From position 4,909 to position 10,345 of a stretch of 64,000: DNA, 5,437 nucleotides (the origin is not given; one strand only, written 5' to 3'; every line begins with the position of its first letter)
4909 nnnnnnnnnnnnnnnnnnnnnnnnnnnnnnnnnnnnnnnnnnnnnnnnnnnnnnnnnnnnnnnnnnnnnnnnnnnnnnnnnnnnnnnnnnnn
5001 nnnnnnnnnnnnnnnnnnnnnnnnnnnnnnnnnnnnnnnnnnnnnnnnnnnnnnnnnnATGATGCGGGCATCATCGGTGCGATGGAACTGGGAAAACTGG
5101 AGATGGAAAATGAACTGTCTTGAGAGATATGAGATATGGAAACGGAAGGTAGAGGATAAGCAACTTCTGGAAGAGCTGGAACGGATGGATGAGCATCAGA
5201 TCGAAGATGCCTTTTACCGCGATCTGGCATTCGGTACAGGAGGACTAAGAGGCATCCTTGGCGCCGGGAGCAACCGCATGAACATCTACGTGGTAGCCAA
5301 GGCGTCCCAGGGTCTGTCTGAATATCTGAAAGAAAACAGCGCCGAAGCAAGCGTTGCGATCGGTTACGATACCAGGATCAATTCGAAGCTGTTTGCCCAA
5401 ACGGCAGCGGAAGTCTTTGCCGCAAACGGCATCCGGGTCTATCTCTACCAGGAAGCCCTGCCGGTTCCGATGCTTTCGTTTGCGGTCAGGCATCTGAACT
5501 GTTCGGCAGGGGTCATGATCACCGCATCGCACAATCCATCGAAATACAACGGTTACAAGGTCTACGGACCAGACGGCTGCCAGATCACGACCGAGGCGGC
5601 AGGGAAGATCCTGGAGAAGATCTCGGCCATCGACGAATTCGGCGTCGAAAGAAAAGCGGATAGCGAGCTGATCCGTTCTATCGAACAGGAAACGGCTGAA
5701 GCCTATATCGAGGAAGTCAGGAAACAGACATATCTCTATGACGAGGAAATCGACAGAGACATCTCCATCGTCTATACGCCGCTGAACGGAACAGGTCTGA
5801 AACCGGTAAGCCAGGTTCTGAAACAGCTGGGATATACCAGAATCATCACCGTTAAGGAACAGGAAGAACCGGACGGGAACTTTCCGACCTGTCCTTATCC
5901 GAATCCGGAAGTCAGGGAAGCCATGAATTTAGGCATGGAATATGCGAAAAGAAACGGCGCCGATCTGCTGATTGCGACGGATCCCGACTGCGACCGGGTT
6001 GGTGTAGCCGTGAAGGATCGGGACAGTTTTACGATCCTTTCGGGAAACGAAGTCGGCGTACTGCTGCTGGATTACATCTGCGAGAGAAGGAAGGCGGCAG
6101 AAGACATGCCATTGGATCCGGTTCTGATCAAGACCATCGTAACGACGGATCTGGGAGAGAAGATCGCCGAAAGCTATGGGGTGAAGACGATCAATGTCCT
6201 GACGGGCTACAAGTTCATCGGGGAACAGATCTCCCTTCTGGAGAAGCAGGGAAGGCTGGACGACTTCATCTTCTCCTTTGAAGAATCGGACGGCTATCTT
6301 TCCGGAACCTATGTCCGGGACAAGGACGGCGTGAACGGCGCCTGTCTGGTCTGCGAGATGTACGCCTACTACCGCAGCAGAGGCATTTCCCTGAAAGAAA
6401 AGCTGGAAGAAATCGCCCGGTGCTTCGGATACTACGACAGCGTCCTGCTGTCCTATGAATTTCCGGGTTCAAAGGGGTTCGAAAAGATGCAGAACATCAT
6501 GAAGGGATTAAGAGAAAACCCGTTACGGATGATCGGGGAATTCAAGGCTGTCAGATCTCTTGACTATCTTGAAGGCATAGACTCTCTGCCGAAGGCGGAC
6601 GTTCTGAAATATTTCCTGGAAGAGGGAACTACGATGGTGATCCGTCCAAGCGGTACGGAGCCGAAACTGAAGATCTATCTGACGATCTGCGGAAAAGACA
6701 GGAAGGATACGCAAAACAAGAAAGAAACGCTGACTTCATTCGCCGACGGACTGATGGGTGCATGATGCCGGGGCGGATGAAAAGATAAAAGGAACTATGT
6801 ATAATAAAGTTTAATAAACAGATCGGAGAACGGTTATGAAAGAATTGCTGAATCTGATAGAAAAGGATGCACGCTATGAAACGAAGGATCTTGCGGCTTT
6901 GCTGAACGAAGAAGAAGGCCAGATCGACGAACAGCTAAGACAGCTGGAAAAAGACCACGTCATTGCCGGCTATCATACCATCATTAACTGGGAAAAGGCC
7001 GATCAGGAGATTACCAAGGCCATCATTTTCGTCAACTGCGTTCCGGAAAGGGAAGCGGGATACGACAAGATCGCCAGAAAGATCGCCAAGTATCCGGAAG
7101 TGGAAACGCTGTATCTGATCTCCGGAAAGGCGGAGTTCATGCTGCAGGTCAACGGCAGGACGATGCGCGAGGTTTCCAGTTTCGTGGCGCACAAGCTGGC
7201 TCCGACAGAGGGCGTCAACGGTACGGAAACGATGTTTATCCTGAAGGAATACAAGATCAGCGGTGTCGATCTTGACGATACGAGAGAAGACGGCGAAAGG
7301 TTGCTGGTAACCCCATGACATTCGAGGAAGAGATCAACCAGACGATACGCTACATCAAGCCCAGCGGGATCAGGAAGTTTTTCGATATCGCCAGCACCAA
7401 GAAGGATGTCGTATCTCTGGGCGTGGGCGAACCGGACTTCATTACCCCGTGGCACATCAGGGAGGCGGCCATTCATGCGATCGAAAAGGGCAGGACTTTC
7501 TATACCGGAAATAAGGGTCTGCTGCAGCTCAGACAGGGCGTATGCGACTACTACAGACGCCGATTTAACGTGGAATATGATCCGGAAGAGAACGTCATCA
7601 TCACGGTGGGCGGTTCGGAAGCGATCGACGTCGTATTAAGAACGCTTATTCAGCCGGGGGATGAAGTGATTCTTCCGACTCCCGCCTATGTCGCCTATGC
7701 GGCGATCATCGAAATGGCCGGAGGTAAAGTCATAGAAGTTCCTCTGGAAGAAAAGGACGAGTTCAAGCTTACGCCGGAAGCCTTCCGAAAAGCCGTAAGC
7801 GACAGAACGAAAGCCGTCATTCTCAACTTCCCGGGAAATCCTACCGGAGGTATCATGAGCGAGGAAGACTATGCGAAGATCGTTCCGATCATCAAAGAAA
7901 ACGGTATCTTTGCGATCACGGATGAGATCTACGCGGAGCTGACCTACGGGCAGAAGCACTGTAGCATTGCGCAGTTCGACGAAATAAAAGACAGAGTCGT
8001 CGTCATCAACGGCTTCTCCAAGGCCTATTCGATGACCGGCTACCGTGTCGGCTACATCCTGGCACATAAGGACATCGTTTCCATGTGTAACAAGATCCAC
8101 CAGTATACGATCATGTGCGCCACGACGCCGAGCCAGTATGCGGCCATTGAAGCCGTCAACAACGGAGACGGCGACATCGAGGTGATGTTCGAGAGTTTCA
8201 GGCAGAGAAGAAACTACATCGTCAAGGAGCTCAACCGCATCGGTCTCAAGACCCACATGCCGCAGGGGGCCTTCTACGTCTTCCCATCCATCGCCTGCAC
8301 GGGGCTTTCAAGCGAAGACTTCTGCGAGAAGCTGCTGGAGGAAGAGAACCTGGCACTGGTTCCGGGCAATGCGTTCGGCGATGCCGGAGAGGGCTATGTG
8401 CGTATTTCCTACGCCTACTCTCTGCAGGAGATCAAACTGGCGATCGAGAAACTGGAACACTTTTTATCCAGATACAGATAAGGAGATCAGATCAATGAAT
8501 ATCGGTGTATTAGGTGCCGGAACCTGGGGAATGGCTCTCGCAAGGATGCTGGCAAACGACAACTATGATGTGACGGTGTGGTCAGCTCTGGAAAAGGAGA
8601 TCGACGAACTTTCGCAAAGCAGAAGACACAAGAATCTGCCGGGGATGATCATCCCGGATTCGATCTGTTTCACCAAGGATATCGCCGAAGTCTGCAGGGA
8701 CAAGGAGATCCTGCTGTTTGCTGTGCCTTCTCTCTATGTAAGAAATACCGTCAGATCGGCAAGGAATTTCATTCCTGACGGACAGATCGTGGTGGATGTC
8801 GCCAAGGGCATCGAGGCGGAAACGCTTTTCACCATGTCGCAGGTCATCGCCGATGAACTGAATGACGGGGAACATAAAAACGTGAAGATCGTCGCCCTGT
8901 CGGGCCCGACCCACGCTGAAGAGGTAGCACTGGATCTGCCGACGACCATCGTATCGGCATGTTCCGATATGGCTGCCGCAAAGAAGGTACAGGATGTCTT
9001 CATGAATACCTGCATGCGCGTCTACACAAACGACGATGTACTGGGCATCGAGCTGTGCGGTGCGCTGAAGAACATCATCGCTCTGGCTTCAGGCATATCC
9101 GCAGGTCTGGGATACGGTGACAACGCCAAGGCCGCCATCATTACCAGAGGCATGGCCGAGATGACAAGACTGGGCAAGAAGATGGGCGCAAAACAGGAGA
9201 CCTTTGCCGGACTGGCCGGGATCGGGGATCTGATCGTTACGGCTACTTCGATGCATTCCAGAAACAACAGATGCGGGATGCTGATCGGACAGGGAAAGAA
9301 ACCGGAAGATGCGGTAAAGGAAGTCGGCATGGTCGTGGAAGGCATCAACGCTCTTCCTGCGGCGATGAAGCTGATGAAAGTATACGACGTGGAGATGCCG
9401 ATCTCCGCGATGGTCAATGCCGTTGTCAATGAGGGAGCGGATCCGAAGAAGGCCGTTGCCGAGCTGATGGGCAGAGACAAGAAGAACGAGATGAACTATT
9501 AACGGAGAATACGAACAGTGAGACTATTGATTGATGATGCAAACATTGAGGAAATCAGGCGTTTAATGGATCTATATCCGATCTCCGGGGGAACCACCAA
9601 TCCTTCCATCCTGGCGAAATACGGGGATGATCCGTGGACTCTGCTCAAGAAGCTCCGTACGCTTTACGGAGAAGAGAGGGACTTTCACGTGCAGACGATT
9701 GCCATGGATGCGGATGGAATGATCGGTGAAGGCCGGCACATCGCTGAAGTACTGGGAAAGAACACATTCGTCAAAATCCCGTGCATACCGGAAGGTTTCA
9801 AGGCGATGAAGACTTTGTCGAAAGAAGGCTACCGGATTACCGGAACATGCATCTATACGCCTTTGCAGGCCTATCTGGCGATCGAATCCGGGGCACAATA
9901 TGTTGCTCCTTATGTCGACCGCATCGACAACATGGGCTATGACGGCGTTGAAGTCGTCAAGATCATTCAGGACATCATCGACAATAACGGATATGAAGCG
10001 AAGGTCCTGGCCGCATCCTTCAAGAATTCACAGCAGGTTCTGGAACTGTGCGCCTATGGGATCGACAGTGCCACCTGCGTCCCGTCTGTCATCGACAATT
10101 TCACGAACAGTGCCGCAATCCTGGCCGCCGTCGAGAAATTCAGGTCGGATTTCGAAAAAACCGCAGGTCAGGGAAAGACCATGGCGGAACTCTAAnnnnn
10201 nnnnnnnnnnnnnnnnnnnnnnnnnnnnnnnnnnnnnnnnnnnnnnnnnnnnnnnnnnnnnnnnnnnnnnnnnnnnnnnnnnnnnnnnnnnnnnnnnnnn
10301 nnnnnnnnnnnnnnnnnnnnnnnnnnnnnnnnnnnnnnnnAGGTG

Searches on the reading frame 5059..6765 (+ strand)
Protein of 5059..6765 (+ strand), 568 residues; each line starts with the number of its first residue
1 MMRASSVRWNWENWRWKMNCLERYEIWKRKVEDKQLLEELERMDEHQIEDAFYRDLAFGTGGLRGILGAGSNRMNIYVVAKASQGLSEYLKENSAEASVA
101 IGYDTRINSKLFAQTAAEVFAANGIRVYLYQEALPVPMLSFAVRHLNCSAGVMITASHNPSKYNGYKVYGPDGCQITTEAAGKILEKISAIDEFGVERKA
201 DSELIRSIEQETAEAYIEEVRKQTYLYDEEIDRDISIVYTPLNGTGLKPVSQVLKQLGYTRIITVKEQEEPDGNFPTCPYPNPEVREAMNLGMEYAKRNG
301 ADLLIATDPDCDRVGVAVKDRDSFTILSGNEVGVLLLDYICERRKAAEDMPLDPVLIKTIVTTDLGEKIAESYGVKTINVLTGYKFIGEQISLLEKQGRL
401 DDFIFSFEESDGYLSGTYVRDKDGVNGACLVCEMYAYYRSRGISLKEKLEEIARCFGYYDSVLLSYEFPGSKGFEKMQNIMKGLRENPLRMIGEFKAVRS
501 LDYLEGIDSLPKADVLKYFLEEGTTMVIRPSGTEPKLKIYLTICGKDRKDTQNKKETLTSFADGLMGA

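Call 10: search_protein_families(library=pfam, proteins=[window:5059-6765:+], max_evalue=0.001)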
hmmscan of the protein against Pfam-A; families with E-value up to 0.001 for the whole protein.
window:5059-6765:+ (568 aa): 4 families
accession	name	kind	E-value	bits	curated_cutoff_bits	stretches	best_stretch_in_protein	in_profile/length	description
PF02878.22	PGM_PMM_I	-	1.8e-44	151.2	22.5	1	57-192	3-135/138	Phosphoglucomutase/phosphomannomutase, alpha/beta/alpha domain I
PF02879.22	PGM_PMM_II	-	8.7e-27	94.1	29.3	1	214-318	1-100/103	Phosphoglucomutase/phosphomannomutase, alpha/beta/alpha domain II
PF02880.22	PGM_PMM_III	-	4.9e-15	56.1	20.7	1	329-451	2-110/115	Phosphoglucomutase/phosphomannomutase, alpha/beta/alpha domain III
PF00408.26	PGM_PMM_IV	-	9.8e-06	26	23.1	1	507-541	21-50/68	Phosphoglucomutase/phosphomannomutase, C-terminal domain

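Call 18: find_related_loci(query=window:5059-6765:+, collection=genome_contigs, flank=3000)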
Query window:5059-6765:+ (568 aa) in genome_contigs; peptide patterns used: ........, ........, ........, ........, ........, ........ (x = any residue, [..] = any of these).
600 stretches matched a pattern (row limit reached: there are more); 594 encode a relative of the query (tblastn E <= 1e-3); the best 80 are kept; 80 distinct loci.
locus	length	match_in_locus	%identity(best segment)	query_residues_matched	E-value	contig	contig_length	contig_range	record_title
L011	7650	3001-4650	60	9-556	0e+0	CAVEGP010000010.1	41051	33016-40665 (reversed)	Bacteroides uniformis isolate H07668-L1_cleanbin_000028 genome assembly, contig: Spades_H07668-L1_contig_287, whole geno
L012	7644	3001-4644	61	15-560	0e+0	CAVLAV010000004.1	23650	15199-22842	bacterium isolate H07658-L1_cleanbin_000007 genome assembly, contig: Spades_H07658-L1_contig_459, whole genome shotgun s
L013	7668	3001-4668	60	17-568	0e+0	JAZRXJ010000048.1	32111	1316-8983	MAG: Clostridia bacterium isolate T1900044951_TA20190004.MAGScoT_cleanbin_000005 SGB_3656_k141_2073945, whole genome sho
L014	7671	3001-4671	59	18-567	0e+0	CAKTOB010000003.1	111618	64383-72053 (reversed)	MAG: uncultured Oscillospiraceae bacterium isolate REFINED_METABAT215_TOP10_CONTIGS_1500_ASSEMBLY_K77_MERGED__Hadza_MoBi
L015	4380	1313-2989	58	17-560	0e+0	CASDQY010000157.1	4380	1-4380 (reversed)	uncultured Oscillospiraceae bacterium isolate CO.T20.metabat-bins.102 genome assembly, contig: CO.T20.metabat-bins.102.f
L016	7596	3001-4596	61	22-546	0e+0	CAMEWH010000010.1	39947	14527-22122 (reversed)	MAG: uncultured Clostridia bacterium isolate SRR11489746_bin.71_metaWRAP_v1.3_MAG genome assembly, contig: ERZ11466724.1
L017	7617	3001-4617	59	18-549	0e+0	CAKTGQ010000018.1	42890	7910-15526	MAG: uncultured Faecalibacterium sp. isolate REFINED_METABAT215_TOP10_CONTIGS_1500_ASSEMBLY_K77_MERGED__Hadza_MoBio_hadz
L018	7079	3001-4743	57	12-568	0e+0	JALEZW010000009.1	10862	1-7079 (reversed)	MAG: Agathobacter sp. isolate SUG487 k141_277790, whole genome shotgun sequence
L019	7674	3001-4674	58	21-566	0e+0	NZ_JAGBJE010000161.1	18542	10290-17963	MAG: Pseudobutyrivibrio sp. isolate RGIG9167 Water_deer_Reticulum-4__c105096, whole genome shotgun sequence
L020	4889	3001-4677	57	9-552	0e+0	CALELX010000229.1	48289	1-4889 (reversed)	MAG TPA_asm: uncultured Lachnospira sp. isolate SRR1747018_bin.70_CONCOCT_v1.1_MAG genome assembly, contig: ERZ808240.55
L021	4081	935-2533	59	18-543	0e+0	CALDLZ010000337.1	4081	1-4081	MAG TPA_asm: uncultured Faecalibacterium sp. isolate SRR1747030_bin.10_CONCOCT_v1.1_MAG genome assembly, contig: ERZ8082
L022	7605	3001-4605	60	15-543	0e+0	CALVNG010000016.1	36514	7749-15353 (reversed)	MAG: uncultured Eubacteriales bacterium isolate BRZ_N__bin162 genome assembly, contig: BRZ_N__NODE_2601_length_36514_cov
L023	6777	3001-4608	61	19-543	0e+0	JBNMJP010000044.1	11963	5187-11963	MAG: Jutongia sp. isolate CM_BacJut1962.66 k141_262979_length_11963_cov_12.0000, whole genome shotgun sequence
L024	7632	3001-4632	58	14-547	0e+0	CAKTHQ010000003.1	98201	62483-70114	MAG: uncultured Oscillospiraceae bacterium isolate REFINED_METABAT215_TOP10_CONTIGS_1500_ASSEMBLY_K77_MERGED__Hadza_MoBi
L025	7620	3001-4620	59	21-548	0e+0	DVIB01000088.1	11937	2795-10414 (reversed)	MAG TPA_asm: Candidatus Choladocola avistercoris isolate ChiBcec18-1958 ChiBcec18__C37108_L11937_SRR6323127, whole genom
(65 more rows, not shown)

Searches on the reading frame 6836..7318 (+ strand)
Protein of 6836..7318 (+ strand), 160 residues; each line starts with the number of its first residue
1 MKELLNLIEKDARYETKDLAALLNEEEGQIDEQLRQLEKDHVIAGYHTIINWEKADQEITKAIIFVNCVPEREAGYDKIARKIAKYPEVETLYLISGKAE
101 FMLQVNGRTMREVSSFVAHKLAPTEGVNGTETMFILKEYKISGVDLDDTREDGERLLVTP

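Call 10: search_protein_families(library=pfam, proteins=[window:6836-7318:+], max_evalue=0.001)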
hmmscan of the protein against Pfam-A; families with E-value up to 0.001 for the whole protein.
window:6836-7318:+ (160 aa): 1 family
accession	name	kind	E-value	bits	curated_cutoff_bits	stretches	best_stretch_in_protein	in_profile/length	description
PF01037.27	AsnC_trans_reg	-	5.3e-16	58.7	25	1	66-138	3-73/73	Lrp/AsnC ligand binding domain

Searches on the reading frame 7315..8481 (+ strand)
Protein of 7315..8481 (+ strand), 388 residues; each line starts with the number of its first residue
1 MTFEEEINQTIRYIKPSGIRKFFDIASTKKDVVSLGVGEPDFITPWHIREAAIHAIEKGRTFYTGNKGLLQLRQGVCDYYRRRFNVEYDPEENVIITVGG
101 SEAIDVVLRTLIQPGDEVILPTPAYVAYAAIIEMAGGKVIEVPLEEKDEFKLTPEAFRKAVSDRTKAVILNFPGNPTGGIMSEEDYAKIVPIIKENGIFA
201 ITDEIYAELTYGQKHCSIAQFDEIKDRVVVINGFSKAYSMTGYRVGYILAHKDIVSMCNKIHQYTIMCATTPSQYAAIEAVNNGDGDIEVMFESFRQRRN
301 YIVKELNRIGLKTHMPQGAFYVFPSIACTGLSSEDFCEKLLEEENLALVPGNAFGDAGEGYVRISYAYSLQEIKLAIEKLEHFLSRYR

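Call 10: search_protein_families(library=pfam, proteins=[window:7315-8481:+], max_evalue=0.001)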
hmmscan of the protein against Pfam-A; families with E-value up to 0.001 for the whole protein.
window:7315-8481:+ (388 aa): 5 families
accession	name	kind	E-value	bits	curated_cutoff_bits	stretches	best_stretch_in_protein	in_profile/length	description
PF00155.27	Aminotran_1_2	-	2.7e-74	251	19.7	1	30-380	1-361/361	Aminotransferase class I and II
PF01041.23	DegT_DnrJ_EryC1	-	1e-08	35.3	19.8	1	88-170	36-118/360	DegT/DnrJ/EryC1/StrS aminotransferase family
PF01053.26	Cys_Met_Meta_PP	-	3.1e-08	33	27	1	93-206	69-176/381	Cys/Met metabolism PLP-dependent enzyme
PF00266.25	Aminotran_5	-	1.6e-07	31.1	21.5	1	90-203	60-175/371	Aminotransferase class-V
PF01212.27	Beta_elim_lyase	-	6.8e-05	22.8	27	1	49-203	15-168/288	Beta-eliminating lyase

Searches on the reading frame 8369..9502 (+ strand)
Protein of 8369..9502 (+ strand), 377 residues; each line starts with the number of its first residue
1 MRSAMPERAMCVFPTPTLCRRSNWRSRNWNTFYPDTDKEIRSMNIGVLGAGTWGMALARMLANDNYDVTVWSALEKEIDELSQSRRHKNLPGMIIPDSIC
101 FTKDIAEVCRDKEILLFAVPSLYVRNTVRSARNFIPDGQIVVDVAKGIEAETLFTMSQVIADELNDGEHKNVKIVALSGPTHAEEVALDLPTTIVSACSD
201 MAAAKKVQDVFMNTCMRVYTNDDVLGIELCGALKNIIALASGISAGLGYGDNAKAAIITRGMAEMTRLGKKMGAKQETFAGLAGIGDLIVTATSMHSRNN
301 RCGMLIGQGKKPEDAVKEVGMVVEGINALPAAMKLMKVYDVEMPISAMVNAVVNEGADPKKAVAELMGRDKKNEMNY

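Call 10: search_protein_families(library=pfam, proteins=[window:8369-9502:+], max_evalue=0.001)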
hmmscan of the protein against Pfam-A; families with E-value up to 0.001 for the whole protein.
window:8369-9502:+ (377 aa): 8 families
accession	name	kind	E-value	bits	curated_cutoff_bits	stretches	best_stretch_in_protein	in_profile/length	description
PF07479.19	NAD_Gly3P_dh_C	-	2.3e-55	187.2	25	1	223-363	1-141/142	NAD-dependent glycerol-3-phosphate dehydrogenase C-terminus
PF01210.29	NAD_Gly3P_dh_N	-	2.7e-43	148.1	23.1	1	45-203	2-157/158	NAD-dependent glycerol-3-phosphate dehydrogenase N-terminus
PF20618.3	GPD_NAD_C_bact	-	2.7e-18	66.7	27.6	1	283-349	1-66/66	Bacterial GPD, NAD-dependent C-terminal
PF03807.23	F420_oxidored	-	1e-08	36.1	21.6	1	45-146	2-93/94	NADP oxidoreductase coenzyme F420-dependent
PF03446.21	NAD_binding_2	-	5.5e-06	26.9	21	1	44-145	1-93/161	NAD binding domain of 6-phosphogluconate dehydrogenase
PF10727.15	Rossmann-like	-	9.9e-06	25.8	23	1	34-147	4-110/131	Rossmann-like domain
PF02558.23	ApbA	-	0.00039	20.5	22.2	1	45-152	1-107/150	Ketopantoate reductase PanE/ApbA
PF02826.25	2-Hacid_dh_C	-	0.00079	19.3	25.1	0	23-81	17-75/178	D-isomer specific 2-hydroxyacid dehydrogenase, NAD binding domain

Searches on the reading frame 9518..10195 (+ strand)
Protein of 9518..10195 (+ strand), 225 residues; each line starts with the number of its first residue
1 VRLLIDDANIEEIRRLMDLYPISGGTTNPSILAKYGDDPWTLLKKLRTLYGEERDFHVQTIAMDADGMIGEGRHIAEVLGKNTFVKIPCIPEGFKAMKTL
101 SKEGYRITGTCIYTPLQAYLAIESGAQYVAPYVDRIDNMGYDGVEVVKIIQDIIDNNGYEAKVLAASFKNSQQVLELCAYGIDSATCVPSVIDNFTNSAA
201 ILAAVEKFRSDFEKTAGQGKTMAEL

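Call 10: search_protein_families(library=pfam, proteins=[window:9518-10195:+], max_evalue=0.001)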
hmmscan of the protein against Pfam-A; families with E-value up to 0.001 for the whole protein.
window:9518-10195:+ (225 aa): 1 family
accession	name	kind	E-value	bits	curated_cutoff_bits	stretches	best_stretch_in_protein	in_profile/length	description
PF00923.25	TAL_FSA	-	8.1e-47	160.4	27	1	4-214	2-251/285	Transaldolase/Fructose-6-phosphate aldolase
